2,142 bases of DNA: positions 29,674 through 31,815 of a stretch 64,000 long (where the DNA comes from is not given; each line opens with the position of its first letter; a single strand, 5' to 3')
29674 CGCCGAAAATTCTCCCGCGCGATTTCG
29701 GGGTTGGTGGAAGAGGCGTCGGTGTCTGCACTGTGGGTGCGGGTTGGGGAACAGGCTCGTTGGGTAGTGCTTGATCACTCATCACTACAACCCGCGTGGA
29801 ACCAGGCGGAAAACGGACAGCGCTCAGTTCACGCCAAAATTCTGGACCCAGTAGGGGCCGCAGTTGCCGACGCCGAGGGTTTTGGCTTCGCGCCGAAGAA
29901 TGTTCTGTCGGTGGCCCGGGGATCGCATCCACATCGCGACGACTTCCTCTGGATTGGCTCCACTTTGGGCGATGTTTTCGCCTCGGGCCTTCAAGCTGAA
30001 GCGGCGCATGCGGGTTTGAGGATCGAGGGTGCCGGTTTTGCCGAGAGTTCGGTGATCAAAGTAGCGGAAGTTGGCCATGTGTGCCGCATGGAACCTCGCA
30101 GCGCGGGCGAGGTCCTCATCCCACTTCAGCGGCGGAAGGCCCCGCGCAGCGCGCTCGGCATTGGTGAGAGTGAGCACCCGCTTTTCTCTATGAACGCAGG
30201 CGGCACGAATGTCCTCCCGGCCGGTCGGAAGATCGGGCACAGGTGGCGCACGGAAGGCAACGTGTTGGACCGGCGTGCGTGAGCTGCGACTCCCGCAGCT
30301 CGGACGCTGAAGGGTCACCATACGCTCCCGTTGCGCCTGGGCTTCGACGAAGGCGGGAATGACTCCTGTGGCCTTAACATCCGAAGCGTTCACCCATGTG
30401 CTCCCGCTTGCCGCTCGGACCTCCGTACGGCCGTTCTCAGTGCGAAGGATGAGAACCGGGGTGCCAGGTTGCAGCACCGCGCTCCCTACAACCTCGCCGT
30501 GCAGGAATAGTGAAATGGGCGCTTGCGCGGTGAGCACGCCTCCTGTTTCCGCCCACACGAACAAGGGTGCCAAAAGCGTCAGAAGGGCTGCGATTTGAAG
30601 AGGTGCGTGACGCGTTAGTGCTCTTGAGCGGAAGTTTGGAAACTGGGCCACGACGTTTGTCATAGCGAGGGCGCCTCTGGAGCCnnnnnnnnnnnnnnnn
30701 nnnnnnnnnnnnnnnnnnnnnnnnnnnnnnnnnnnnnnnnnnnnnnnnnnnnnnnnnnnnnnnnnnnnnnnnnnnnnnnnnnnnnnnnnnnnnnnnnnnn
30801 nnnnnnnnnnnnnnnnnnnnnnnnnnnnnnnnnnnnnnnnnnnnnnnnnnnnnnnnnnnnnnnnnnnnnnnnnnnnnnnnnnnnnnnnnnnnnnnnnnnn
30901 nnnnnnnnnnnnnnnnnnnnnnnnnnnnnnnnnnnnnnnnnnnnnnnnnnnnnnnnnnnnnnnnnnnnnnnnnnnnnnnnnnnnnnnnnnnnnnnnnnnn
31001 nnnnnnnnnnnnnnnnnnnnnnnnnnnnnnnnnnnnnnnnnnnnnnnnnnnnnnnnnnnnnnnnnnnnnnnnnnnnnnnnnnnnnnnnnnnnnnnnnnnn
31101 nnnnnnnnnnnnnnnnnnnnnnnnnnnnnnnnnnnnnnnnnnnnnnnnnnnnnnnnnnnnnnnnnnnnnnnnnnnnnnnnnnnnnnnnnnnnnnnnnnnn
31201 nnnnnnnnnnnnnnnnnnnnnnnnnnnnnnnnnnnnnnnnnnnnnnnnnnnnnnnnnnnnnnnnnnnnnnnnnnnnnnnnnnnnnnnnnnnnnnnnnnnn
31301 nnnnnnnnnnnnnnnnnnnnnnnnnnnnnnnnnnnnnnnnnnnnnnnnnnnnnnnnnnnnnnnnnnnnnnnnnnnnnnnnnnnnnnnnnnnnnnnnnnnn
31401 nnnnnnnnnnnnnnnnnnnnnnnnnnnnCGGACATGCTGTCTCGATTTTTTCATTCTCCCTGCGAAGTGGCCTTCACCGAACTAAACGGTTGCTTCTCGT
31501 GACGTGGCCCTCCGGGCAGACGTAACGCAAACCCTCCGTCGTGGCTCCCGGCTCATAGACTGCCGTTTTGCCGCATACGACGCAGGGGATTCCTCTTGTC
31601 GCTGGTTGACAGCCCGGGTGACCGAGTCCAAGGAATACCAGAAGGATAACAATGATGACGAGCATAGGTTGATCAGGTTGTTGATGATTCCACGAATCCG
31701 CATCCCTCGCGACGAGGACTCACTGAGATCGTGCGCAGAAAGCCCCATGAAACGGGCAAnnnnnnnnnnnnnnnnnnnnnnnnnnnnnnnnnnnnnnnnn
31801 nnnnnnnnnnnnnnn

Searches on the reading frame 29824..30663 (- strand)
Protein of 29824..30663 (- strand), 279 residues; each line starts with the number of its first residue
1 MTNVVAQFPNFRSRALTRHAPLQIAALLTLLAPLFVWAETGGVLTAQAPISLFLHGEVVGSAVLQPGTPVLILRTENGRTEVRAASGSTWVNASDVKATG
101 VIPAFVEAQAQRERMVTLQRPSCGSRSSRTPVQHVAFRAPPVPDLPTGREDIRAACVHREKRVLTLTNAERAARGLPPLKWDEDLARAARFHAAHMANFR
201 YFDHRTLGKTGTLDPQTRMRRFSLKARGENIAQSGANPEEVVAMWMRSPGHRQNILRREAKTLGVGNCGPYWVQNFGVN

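Call 8: search_protein_families(library=pfam, proteins=[window:29824-30663:-], max_evalue=0.01)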
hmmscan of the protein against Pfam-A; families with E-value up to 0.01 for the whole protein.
window:29824-30663:- (279 aa): 1 family
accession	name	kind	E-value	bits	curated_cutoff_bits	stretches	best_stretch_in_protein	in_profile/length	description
PF00188.32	CAP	-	8.7e-21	75.4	21.1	1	164-266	1-101/117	Cysteine-rich secretory protein family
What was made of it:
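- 29824..30663 (-): Intact paralog: the island CAP gene (279 aa: signal peptide, N-terminal beta-rich domain, CAP/SCP domain). Pfam CAP PF00188, 8.7e-21 (call 8).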

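Call 11: find_encoding_contigs(protein=window:29824-30663:-, flank=10000, max_places=10)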
Protein window:29824-30663:- (279 aa): 4 contigs read that carry it; 4 places shown.
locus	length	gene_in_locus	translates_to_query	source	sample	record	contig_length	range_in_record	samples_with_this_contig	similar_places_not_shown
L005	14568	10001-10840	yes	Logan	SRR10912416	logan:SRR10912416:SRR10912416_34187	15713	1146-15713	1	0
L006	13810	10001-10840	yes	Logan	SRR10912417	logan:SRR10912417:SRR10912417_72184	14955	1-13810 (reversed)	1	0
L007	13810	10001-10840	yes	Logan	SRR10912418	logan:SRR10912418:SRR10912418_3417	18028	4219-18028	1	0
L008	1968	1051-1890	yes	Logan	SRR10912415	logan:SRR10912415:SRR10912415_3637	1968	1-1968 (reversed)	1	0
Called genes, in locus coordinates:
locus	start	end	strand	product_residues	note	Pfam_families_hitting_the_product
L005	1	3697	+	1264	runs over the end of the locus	PF07719:TPR_2 (faint), PF13374:TPR_10 (faint), PF13432:TPR_16 (faint), PF00069:Pkinase, PF03109:ABC1 (faint), PF07714:PK_Tyr_Ser-Thr, PF13424:TPR_12 (weak), PF13385:Laminin_G_3 (weak), +2 more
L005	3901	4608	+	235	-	-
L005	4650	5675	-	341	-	-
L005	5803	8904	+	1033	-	PF13385:Laminin_G_3 (faint)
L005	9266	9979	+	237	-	-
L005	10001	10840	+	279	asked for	PF00188:CAP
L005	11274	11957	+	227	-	PF16144:DUF4852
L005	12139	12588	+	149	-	-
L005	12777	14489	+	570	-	PF13597:NRDD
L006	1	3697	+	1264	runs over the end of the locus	PF07719:TPR_2 (faint), PF13374:TPR_10 (faint), PF13432:TPR_16 (faint), PF00069:Pkinase, PF03109:ABC1 (faint), PF07714:PK_Tyr_Ser-Thr, PF13424:TPR_12 (weak), PF13385:Laminin_G_3 (weak), +2 more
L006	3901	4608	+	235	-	-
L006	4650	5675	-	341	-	-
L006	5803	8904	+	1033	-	PF13385:Laminin_G_3 (faint)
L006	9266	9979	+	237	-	-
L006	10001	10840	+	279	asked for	PF00188:CAP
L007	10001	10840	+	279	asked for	PF00188:CAP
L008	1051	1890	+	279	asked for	PF00188:CAP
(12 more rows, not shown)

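Call 19: find_homologous_proteins(query=window:29824-30663:-, max_evalue=1e-20)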
Query window:29824-30663:- (279 aa): 16 proteins with E <= 1e-20 among 8000 candidates.
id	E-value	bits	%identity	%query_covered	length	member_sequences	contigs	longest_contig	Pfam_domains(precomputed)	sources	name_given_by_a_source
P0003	1.4e-183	626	100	100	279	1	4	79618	PF00188.33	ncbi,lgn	-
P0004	5.1e-113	395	70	91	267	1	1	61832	PF00188.33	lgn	-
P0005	3.1e-68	248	49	95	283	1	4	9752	PF00188.33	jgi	jgi:uncharacterized protein YkwD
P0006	3.0e-65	238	48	99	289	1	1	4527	PF00188.33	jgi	jgi:uncharacterized protein YkwD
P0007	3.9e-65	238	47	96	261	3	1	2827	PF00188.33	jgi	-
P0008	5.8e-62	227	47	85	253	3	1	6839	PF00188.33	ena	-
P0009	1.8e-61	226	48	91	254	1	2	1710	PF00188.33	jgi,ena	-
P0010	2.2e-53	199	44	91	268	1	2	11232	PF00188.33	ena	-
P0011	2.1e-51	193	41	96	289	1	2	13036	PF00188.33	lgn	-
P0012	1.1e-44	171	42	81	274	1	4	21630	PF00188.33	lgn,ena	-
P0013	1.7e-43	167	42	95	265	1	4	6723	PF00188.33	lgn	-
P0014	1.9e-43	167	41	86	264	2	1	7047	PF00188.33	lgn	-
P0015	7.7e-37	145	39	90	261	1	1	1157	PF00188.33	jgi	-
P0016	7.1e-35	139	40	86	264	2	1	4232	PF00188.33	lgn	-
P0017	1.0e-34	138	51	51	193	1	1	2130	PF00188.33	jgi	jgi:uncharacterized protein YkwD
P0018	1.6e-27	114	48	48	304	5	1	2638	PF00188.33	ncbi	-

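Call 22: find_encoding_contigs(protein=P0005, flank=6000, max_places=3)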
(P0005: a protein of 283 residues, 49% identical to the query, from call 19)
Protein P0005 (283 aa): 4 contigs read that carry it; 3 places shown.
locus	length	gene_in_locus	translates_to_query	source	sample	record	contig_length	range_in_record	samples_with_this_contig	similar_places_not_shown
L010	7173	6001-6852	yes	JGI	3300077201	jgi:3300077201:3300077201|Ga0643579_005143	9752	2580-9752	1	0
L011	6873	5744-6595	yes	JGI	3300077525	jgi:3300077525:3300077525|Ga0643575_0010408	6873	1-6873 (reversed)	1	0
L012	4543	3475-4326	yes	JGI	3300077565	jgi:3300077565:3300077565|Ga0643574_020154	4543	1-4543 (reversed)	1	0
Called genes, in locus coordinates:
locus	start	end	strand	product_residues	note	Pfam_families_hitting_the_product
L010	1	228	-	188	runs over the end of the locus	-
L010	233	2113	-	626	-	PF13308:YARHG (weak)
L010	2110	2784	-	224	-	-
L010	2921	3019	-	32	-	-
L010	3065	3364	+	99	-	-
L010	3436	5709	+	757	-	-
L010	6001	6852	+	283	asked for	PF00188:CAP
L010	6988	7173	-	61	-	?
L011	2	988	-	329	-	?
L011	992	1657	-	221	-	PF08238:Sel1 (faint)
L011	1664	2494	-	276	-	-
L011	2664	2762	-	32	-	-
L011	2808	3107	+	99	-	-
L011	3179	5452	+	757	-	-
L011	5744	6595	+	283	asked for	PF00188:CAP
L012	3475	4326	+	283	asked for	PF00188:CAP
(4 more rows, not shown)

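Call 23: find_encoding_contigs(protein=P0012, flank=6000, max_places=3)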
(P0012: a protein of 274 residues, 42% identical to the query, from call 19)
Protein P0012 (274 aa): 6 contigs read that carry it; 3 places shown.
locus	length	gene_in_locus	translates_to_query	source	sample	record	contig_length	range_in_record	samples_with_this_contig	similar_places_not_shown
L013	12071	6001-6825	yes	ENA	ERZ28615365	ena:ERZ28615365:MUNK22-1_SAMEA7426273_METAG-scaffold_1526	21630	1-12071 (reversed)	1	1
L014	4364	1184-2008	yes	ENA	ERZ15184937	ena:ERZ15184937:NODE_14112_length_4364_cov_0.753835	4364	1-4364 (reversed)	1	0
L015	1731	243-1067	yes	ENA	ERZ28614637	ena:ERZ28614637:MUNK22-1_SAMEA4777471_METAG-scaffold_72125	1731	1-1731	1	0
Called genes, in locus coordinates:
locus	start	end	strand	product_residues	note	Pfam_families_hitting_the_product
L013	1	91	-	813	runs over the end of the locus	PF08238:Sel1 (faint)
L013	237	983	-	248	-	PF13385:Laminin_G_3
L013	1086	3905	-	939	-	PF00069:Pkinase, PF07714:PK_Tyr_Ser-Thr, PF07719:TPR_2 (faint), PF13374:TPR_10 (faint), PF12895:ANAPC3 (faint), PF13176:TPR_7 (faint), PF13424:TPR_12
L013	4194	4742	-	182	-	PF07638:Sigma70_ECF, PF08281:Sigma70_r4_2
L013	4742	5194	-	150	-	PF01850:PIN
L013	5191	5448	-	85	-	PF02604:PhdYeFM_antitox (weak)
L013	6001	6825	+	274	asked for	PF00188:CAP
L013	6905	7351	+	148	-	-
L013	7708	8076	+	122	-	-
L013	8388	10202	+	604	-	-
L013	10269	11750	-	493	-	PF26745:SPM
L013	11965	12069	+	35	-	?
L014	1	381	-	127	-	?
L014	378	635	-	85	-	PF02604:PhdYeFM_antitox (weak)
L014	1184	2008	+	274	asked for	PF00188:CAP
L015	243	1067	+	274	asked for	PF00188:CAP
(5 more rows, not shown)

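Call 24: find_encoding_contigs(protein=P0011, flank=6000, max_places=3)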
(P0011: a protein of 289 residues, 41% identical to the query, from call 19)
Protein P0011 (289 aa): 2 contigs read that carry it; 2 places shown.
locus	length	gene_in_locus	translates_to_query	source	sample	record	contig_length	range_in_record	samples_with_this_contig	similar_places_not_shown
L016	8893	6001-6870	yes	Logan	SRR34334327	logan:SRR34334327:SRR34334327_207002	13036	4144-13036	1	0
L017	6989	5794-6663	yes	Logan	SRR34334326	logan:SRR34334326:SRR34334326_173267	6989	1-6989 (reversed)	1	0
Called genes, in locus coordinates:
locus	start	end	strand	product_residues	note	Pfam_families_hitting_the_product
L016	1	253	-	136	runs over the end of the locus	PF01850:PIN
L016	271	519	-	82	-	PF19891:DUF6364 (weak)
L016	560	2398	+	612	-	PF13181:TPR_8 (faint), PF23310:TPR_27 (faint), PF08238:Sel1 (weak)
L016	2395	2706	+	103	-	-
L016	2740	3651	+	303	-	PF08238:Sel1 (weak), PF23310:TPR_27 (faint), PF08238:Sel1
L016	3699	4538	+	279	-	-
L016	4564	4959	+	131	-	-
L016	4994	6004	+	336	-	-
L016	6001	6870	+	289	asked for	PF00188:CAP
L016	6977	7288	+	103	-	-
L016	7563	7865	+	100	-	-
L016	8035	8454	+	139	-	-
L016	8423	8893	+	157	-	?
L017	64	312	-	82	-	PF19891:DUF6364 (weak)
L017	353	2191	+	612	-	PF13181:TPR_8 (faint), PF23310:TPR_27 (faint), PF08238:Sel1 (weak)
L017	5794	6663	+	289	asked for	PF00188:CAP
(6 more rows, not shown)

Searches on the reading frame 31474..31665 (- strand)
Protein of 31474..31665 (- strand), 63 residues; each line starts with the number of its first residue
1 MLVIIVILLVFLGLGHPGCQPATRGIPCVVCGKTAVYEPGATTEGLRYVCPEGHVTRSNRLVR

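Call 8: search_protein_families(library=pfam, proteins=[window:31474-31665:-], max_evalue=0.01)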
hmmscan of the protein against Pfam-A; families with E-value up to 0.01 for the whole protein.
window:31474-31665:- (63 aa): 1 family
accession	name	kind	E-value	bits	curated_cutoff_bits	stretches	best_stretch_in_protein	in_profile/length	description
PF11781.13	Zn_ribbon_RRN7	-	0.0032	17.5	27.1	0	23-38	2-17/32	Zinc-finger of RNA-polymerase I-specific TFIIB, Rrn7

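Call 30: find_homologous_proteins(query=window:31474-31665:-, max_evalue=0.1)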
Query window:31474-31665:- (63 aa): 2 proteins with E <= 0.1 among 2 candidates.
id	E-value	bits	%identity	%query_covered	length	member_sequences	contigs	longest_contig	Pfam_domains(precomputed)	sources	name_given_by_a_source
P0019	1.9e-35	137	100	100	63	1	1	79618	-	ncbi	-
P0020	1.5e-17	80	64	97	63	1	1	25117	-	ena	-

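Call 32: find_encoding_contigs(protein=P0020, flank=10000, max_places=4)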
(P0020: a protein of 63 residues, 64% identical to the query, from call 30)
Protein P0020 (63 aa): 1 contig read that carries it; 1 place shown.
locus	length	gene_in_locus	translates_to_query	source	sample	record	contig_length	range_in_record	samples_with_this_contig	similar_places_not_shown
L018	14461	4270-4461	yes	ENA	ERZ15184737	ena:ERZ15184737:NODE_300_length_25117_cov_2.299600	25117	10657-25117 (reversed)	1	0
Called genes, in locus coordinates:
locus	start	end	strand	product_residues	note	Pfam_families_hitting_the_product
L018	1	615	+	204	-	?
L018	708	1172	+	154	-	-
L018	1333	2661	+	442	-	-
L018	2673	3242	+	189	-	-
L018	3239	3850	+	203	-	-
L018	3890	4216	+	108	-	-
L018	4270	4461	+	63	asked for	-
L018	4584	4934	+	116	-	-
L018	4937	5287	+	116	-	-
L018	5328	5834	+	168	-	-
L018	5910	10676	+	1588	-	PF00801:PKD (weak), PF17963:Big_9 (faint), PF18911:PKD_4, PF22352:K319L-like_PKD (faint), PF18911:PKD_4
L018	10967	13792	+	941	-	PF08751:TrwC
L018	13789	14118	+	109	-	-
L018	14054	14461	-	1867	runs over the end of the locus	PF25023:TEN_YD-shell (faint), PF05593:RHS_repeat (weak)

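Call 44: find_related_loci(query=A3, collection=metagenome_contigs, flank=6000)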
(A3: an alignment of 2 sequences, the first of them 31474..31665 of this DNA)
Query A3 (63 aa) in metagenome_contigs; peptide patterns used: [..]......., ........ (x = any residue, [..] = any of these).
136 stretches matched a pattern; 3 encode a relative of the query (tblastn E <= 1e-3); 3 distinct loci.
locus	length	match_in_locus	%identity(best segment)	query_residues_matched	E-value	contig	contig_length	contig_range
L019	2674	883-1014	77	20-63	8e-23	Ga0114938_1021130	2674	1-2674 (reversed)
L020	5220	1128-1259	77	20-63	8e-23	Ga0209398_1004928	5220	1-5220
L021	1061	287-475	60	1-63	4e-21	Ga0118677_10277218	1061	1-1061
